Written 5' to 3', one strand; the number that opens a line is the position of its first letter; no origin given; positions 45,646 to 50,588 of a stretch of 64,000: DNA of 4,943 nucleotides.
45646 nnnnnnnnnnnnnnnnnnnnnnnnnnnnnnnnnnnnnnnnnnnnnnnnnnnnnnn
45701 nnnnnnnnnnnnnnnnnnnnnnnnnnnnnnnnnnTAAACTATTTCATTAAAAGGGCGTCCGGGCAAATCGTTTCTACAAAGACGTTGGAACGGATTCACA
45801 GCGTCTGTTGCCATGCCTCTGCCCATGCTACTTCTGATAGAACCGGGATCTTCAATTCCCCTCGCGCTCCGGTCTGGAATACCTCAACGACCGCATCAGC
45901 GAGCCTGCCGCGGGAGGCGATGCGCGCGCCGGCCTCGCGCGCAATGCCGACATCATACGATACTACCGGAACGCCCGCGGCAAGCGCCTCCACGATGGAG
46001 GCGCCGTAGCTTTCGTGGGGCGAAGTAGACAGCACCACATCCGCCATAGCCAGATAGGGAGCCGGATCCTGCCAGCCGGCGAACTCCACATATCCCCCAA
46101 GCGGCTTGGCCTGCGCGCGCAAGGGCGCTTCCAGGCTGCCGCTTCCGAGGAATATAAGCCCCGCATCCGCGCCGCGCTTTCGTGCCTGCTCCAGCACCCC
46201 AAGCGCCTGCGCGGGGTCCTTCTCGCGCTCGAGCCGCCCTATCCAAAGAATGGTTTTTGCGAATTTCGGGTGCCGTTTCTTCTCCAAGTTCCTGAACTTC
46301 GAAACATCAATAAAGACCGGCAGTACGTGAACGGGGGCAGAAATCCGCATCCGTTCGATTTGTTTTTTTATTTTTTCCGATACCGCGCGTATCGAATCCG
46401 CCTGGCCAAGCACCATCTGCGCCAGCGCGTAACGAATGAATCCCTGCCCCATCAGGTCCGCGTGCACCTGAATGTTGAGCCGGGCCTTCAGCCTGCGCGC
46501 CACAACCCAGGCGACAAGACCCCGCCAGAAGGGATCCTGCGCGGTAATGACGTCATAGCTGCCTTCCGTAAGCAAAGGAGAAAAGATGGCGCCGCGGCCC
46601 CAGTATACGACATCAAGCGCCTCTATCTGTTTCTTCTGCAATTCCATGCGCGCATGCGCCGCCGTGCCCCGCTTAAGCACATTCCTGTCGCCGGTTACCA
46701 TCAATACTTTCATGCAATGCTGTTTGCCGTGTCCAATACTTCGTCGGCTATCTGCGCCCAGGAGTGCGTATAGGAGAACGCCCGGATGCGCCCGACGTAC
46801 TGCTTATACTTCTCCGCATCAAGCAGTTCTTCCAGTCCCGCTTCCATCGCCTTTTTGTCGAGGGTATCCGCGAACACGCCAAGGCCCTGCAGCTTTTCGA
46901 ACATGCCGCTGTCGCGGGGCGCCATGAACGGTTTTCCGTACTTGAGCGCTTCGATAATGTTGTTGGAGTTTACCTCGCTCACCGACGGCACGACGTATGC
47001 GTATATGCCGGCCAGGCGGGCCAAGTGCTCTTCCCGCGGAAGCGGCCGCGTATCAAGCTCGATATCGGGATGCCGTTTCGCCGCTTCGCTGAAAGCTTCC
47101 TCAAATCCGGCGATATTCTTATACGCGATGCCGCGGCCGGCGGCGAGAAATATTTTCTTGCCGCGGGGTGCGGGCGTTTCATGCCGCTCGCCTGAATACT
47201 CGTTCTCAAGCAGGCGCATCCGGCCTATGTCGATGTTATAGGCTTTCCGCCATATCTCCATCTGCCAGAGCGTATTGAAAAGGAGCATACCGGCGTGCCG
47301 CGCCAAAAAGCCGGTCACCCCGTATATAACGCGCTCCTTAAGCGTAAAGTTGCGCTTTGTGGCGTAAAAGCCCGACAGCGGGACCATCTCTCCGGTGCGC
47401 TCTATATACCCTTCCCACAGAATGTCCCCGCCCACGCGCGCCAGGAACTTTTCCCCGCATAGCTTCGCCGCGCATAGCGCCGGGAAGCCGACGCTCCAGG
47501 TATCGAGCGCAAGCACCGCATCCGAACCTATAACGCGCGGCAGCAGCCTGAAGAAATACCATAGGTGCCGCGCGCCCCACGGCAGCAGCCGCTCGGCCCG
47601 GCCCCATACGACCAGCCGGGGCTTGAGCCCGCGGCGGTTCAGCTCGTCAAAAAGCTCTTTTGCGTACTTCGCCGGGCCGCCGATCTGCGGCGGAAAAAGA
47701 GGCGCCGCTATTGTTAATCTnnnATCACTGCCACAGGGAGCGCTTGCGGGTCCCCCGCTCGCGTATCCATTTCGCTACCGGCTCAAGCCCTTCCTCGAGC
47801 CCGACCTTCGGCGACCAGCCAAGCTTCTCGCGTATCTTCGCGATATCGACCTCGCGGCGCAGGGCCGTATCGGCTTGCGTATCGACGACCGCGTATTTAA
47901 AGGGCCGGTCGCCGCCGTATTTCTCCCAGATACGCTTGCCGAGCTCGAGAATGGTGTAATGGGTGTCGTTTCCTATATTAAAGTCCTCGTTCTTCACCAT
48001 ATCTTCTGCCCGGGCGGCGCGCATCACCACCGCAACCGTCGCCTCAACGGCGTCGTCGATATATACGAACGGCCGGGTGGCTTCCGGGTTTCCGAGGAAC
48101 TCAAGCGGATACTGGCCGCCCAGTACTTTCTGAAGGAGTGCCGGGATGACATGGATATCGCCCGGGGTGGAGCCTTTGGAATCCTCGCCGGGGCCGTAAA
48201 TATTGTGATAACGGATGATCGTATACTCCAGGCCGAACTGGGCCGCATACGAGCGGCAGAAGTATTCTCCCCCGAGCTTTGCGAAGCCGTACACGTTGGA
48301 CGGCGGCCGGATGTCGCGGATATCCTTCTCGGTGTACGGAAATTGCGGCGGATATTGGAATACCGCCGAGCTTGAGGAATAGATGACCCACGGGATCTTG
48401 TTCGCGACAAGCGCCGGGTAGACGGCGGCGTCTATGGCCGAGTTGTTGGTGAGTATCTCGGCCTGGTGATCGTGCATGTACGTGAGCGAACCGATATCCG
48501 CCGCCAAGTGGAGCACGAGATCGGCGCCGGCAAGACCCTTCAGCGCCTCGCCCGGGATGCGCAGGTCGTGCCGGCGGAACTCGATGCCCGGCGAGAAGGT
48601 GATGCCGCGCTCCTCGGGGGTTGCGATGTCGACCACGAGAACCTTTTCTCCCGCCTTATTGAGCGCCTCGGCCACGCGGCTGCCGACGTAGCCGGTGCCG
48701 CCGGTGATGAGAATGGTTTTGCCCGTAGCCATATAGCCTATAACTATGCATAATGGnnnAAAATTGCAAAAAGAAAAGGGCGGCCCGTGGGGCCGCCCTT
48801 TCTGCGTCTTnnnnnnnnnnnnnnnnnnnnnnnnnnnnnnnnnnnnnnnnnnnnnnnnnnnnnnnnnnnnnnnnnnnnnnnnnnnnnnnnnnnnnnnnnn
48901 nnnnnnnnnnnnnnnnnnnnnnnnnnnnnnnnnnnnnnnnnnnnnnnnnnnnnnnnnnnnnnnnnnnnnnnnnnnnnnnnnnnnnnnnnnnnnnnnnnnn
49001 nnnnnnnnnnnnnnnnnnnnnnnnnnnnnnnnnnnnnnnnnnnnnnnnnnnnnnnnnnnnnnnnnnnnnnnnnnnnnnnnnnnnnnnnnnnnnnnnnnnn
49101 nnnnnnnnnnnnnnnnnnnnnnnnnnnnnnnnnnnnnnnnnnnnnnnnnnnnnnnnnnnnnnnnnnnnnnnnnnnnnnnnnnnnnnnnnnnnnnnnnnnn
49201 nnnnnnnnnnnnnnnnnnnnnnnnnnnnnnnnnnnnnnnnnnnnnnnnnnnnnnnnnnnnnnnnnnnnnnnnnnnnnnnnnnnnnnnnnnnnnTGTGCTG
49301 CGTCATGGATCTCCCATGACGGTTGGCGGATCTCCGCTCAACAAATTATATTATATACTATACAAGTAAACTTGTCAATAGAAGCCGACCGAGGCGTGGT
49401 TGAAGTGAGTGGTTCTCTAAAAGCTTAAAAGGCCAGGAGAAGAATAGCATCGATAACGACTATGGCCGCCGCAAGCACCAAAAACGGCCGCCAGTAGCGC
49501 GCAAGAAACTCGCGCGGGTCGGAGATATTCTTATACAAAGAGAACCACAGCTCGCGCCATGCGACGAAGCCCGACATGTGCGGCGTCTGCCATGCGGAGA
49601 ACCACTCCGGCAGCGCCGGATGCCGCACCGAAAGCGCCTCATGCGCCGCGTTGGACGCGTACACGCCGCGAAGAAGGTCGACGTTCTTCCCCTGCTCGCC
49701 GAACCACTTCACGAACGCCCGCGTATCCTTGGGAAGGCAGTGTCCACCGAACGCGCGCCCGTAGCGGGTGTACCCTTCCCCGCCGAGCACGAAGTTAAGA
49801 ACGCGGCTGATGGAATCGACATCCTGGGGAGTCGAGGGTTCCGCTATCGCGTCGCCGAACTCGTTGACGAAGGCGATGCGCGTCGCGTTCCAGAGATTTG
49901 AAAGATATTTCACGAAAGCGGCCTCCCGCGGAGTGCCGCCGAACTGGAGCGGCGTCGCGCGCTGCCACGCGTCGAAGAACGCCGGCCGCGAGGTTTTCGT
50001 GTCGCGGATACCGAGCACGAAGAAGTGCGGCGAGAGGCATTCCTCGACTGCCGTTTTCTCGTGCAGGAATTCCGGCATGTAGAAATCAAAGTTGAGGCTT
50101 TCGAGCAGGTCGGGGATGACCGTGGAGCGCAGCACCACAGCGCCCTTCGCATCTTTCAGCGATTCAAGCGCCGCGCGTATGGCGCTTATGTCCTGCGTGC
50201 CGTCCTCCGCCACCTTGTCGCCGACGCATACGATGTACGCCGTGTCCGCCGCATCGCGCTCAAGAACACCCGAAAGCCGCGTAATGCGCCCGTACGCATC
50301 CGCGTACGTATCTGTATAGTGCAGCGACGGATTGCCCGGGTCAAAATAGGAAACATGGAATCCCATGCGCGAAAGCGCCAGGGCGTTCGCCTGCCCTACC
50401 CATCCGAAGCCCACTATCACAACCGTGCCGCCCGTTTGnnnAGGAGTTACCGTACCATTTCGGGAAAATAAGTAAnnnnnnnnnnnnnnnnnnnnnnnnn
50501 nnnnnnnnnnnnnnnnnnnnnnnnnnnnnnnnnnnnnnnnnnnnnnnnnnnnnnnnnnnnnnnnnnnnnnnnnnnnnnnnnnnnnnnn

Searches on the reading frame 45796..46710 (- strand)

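Call 13: search_protein_families(library=pfam, proteins=[window:45796-46710:-], max_evalue=0.001)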
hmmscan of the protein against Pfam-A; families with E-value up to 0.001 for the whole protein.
window:45796-46710:- (304 aa): 5 families
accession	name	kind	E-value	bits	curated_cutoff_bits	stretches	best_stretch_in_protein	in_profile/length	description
PF13692.12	Glyco_trans_1_4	-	1.2e-19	71.4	27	1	152-277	2-139/142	Glycosyl transferases group 1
PF00534.26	Glycos_transf_1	-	1.1e-18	67.8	26.4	1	141-259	5-129/172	Glycosyl transferases group 1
PF20706.3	GT4-conflict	-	2.9e-08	33.5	26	1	94-299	137-350/385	Family 4 Glycosyltransferase in conflict systems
PF13439.12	Glyco_transf_4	-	8.6e-08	32.8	28.5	1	46-137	67-169/170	Glycosyltransferase Family 4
PF13579.12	Glyco_trans_4_4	-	1.9e-07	32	29.7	1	44-131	64-156/158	Glycosyl transferase 4-like domain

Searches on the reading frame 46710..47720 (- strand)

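Call 13: search_protein_families(library=pfam, proteins=[window:46710-47720:-], max_evalue=0.001)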
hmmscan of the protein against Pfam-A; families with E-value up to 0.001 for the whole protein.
window:46710-47720:- (336 aa): 1 family
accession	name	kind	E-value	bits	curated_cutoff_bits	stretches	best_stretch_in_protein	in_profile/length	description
PF00534.26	Glycos_transf_1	-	1.2e-05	25.3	26.4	0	239-308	93-164/172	Glycosyl transferases group 1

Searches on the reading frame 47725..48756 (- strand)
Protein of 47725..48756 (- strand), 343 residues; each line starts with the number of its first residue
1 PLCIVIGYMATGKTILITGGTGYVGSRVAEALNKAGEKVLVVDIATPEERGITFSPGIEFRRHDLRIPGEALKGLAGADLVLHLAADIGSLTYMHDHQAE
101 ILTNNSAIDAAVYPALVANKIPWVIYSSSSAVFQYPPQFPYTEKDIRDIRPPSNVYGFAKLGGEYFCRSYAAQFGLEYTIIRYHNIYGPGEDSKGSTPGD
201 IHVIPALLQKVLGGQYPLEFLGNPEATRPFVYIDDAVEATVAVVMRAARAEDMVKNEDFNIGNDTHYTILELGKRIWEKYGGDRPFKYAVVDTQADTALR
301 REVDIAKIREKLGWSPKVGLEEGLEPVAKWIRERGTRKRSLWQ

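Call 13: search_protein_families(library=pfam, proteins=[window:47725-48756:-], max_evalue=0.001)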
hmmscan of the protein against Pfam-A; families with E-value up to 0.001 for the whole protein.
window:47725-48756:- (343 aa): 7 families
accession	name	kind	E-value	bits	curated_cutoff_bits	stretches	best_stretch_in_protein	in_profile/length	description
PF01370.27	Epimerase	-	3e-42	145.1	20.9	1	15-262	1-240/240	NAD dependent epimerase/dehydratase family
PF16363.11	GDP_Man_Dehyd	-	9e-28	98.1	27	1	16-325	1-330/332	GDP-mannose 4,6 dehydratase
PF04321.23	RmlD_sub_bind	-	5.3e-10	39.3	27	1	14-190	2-155/287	RmlD substrate binding domain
PF01073.25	3Beta_HSD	-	3e-08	33.5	22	1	16-284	1-272/280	3-beta hydroxysteroid dehydrogenase/isomerase family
PF07993.18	NAD_binding_4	-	1.6e-07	31.2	20.1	1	71-238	81-256/258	Male sterility protein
PF02719.21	Polysacc_synt_2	-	9.8e-06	25.4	20.2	0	152-255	134-228/293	Polysaccharide biosynthesis protein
PF05368.20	NmrA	-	0.00029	21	27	1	13-129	3-107/298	NmrA-like family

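Call 44: search_solved_structures(query=window:47725-48756:-, max_evalue=1e-10)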
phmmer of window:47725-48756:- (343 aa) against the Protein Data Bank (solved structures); distinct sequences matched with E-value up to 1e-10: 85 (the best 60 are shown).
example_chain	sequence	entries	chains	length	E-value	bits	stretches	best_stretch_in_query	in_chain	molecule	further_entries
8sg0_A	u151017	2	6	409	4e-32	115.2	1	14-338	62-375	GDP-mannose 3,5-epimerase | GDP-mannose 3,5 epimerase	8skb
2c5e_A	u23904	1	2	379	4.2e-32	115.1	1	14-338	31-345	GDP-MANNOSE-3', 5'-EPIMERASE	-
2c59_A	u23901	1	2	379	6e-32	114.6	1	14-338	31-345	GDP-MANNOSE-3', 5'-EPIMERASE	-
2c54_A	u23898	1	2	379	1.6e-31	113.3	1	14-338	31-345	GDP-MANNOSE-3', 5'-EPIMERASE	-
2c5a_A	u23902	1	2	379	2.1e-31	112.8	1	14-338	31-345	GDP-MANNOSE-3', 5'-EPIMERASE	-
4zrm_A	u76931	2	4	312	2.2e-31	112.8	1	14-333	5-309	UDP-glucose 4-epimerase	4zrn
6pmh_A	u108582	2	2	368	1.6e-25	93.5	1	11-334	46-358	UDP-glucose 4-epimerase related protein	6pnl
2b69_A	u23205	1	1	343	6.6e-24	88.2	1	12-333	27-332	UDP-glucuronate decarboxylase 1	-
4lk3_A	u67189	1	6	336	9.1e-24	87.7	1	13-333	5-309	UDP-glucuronic acid decarboxylase 1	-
4gll_A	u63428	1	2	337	1.2e-23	87.4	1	13-333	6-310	UDP-glucuronic acid decarboxylase 1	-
4m55_A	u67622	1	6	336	1.7e-23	86.8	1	13-333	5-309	UDP-glucuronic acid decarboxylase 1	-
6dnt_A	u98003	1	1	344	8.1e-23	84.6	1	11-288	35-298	NAD-dependent epimerase/dehydratase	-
6zl6_A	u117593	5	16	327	3e-22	82.7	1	15-333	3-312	Epimerase domain-containing protein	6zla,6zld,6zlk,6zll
1e6u_A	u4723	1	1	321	6.6e-22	81.6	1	15-338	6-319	GDP-FUCOSE SYNTHETASE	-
1bsv_A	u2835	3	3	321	7.1e-22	81.5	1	15-338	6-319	PROTEIN (GDP-FUCOSE SYNTHETASE) | GDP-FUCOSE SYNTHETASE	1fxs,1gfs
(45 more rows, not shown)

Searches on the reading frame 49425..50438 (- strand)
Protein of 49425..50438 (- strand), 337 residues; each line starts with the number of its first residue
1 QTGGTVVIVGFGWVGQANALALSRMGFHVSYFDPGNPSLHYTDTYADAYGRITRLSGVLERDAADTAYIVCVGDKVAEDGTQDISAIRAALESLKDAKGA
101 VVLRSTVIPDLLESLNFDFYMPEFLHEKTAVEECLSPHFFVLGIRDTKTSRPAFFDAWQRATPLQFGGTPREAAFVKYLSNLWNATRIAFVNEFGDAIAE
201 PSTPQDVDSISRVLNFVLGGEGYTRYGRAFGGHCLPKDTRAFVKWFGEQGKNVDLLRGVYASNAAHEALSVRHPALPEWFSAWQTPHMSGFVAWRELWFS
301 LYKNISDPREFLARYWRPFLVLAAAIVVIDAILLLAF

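Call 13: search_protein_families(library=pfam, proteins=[window:49425-50438:-], max_evalue=0.001)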
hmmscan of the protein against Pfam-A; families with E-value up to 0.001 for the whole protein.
window:49425-50438:- (337 aa): 2 families
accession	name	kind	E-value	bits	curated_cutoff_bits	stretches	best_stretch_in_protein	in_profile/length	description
PF00984.24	UDPG_MGDP_dh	-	2.3e-14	53.7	25.4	1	171-264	1-93/94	UDP-glucose/GDP-mannose dehydrogenase family, central domain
PF03721.20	UDPG_MGDP_dh_N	-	1.5e-08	34.9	27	1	67-150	79-181/187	UDP-glucose/GDP-mannose dehydrogenase family, NAD binding domain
